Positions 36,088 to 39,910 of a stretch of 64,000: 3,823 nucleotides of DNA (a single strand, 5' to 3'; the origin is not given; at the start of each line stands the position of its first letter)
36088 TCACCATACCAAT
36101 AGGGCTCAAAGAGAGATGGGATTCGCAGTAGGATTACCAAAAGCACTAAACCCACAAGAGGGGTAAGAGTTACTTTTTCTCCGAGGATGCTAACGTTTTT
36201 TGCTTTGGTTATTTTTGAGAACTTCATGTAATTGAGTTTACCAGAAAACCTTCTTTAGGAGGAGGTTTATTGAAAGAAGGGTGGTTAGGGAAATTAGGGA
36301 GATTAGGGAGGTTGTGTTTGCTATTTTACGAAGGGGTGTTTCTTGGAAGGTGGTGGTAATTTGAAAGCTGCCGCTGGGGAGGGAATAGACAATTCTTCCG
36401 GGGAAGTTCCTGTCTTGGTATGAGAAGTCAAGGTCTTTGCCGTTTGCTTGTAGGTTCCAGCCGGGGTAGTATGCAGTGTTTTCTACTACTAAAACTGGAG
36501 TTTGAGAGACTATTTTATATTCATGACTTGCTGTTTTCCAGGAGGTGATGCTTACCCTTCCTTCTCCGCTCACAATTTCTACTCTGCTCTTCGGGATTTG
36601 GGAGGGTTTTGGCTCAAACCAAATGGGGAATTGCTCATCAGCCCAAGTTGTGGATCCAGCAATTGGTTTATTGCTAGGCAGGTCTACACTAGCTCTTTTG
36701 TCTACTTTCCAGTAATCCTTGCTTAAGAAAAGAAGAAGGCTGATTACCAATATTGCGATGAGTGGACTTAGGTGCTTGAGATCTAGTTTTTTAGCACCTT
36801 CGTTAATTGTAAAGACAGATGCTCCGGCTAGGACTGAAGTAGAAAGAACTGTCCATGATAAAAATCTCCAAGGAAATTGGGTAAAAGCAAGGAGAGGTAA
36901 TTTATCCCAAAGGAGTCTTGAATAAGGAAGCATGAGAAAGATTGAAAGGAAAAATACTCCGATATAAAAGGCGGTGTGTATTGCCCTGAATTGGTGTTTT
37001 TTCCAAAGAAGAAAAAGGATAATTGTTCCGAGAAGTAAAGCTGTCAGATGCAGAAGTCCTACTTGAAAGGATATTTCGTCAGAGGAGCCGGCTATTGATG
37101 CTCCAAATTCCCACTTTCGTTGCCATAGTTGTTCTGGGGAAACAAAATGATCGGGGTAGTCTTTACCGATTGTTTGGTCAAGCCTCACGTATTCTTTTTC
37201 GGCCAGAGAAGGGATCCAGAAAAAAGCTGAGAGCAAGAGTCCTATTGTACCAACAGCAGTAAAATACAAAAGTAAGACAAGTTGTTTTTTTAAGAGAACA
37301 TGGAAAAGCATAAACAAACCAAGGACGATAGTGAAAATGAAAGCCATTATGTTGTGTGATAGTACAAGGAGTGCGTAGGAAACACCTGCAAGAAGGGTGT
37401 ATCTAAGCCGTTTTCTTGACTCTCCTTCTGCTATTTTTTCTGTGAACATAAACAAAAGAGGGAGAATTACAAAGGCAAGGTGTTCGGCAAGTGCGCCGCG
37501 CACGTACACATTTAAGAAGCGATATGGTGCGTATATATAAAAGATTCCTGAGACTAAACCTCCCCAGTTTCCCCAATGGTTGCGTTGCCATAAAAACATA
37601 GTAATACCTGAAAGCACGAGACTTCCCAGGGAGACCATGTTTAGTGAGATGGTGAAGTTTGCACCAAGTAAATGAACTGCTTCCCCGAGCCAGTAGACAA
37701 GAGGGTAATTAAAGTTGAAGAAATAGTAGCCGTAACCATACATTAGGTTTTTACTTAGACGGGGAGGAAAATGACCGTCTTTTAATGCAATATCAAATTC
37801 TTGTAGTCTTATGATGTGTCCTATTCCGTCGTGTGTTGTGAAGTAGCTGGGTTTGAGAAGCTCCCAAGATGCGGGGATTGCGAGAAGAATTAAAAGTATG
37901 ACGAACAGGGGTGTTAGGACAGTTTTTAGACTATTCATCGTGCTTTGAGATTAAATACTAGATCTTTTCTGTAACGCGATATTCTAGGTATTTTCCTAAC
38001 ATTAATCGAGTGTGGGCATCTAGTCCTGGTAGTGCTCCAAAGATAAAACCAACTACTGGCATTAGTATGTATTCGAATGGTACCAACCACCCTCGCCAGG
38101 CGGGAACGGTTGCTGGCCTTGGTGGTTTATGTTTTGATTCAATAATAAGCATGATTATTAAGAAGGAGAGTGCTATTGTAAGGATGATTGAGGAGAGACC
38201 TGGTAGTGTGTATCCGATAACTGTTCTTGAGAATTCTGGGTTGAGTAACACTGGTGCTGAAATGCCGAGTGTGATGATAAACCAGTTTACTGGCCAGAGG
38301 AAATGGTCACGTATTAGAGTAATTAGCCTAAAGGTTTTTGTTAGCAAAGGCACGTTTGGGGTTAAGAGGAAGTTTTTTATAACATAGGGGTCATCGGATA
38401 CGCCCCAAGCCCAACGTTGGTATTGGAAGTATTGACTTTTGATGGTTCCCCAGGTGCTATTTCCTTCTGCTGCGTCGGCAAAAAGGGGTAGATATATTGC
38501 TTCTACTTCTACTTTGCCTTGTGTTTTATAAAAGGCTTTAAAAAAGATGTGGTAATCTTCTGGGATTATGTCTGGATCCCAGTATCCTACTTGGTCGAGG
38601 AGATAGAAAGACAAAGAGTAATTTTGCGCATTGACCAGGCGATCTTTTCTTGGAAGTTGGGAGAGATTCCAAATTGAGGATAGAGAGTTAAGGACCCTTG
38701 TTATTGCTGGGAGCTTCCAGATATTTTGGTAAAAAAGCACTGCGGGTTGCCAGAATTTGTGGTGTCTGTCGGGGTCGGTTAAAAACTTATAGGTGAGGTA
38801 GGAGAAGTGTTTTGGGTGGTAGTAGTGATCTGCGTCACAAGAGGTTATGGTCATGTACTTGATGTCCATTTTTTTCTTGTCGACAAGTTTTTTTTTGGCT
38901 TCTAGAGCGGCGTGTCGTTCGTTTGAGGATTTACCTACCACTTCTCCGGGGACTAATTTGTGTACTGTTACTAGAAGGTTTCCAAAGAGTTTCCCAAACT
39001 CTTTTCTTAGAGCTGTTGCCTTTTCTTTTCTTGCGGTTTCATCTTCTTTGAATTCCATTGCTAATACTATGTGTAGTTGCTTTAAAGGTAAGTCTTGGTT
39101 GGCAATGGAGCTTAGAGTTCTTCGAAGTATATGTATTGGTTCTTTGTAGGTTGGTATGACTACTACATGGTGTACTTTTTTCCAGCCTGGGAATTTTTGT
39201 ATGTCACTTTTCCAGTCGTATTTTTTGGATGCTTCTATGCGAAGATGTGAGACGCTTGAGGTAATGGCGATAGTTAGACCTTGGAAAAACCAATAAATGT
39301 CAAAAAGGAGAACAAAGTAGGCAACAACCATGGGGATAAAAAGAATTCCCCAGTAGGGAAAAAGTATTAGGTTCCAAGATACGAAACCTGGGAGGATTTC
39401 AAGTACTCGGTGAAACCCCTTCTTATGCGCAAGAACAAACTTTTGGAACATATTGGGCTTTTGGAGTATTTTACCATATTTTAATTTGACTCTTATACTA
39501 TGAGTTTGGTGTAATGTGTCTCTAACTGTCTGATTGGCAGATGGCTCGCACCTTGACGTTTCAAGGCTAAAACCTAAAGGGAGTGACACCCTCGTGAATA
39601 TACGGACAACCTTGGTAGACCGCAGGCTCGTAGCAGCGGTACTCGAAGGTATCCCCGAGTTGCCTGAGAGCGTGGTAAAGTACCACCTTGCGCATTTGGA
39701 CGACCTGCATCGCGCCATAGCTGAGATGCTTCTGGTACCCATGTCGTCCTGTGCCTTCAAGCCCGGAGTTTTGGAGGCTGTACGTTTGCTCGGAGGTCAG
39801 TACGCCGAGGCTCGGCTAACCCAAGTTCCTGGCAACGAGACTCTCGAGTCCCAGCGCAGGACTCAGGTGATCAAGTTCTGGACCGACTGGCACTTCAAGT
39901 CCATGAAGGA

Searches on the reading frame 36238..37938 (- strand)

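Call 16: search_protein_families(library=pfam, proteins=[window:36238-37938:-], max_evalue=0.00001)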
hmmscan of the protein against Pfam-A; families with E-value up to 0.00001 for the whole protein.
window:36238-37938:- (566 aa): 1 family
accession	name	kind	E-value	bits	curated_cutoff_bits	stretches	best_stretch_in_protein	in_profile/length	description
PF10131.15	PTPS_related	-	2.9e-08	33.1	26.4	1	76-363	3-268/621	6-pyruvoyl-tetrahydropterin synthase related domain; membrane protein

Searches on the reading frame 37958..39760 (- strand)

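Call 16: search_protein_families(library=pfam, proteins=[window:37958-39760:-], max_evalue=0.00001)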
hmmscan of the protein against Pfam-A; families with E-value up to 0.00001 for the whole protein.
window:37958-39760:- (600 aa): 1 family
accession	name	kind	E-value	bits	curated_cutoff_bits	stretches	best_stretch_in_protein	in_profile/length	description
PF13632.12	Glyco_trans_2_3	-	3.8e-08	33.8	27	1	305-536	2-194/198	Glycosyl transferase family group 2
